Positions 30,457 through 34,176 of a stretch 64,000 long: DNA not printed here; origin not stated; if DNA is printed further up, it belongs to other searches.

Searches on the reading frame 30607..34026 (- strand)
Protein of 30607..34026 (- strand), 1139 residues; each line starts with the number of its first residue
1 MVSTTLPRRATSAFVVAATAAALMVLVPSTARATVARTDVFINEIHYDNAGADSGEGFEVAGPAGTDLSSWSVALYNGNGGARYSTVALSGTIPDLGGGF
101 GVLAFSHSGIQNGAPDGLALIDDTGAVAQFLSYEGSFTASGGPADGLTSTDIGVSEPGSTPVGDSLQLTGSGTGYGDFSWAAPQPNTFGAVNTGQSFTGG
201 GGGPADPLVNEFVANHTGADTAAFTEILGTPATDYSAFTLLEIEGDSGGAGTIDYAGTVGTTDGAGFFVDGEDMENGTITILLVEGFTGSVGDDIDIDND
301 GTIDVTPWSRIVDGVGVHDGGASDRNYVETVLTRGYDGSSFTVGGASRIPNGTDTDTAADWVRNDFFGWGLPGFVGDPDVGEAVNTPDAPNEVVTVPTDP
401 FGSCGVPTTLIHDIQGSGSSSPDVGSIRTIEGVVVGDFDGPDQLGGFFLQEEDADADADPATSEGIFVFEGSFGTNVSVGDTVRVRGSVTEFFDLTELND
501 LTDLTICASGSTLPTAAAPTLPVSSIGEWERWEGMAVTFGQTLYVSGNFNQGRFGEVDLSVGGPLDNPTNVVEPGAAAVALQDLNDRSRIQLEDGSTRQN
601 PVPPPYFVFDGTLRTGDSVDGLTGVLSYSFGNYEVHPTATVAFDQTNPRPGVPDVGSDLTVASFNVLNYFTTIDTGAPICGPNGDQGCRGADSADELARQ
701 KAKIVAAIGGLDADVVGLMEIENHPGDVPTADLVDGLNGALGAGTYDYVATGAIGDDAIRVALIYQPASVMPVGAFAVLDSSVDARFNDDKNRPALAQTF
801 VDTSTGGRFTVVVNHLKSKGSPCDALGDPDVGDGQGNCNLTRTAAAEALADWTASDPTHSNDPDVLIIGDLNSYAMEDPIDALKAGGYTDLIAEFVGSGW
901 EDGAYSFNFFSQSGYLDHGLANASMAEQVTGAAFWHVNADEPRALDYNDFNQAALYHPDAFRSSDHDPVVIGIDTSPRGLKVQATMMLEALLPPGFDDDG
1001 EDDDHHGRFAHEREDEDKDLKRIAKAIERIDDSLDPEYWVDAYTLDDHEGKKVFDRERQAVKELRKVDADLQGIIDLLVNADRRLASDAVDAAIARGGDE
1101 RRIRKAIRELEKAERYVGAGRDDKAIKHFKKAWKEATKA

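Call 59: search_protein_families(library=pfam, proteins=[window:30607-34026:-], max_evalue=0.001)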
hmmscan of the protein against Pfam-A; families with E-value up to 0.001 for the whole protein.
window:30607-34026:- (1139 aa): 2 families
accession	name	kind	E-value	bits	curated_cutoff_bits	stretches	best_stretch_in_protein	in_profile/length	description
PF03372.29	Exo_endo_phos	-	2.6e-07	31.1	24.5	1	663-966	2-225/225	Endonuclease/Exonuclease/phosphatase family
PF19580.5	Exo_endo_phos_3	-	1.1e-06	28.3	27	1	660-877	1-200/311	Endonuclease/Exonuclease/phosphatase family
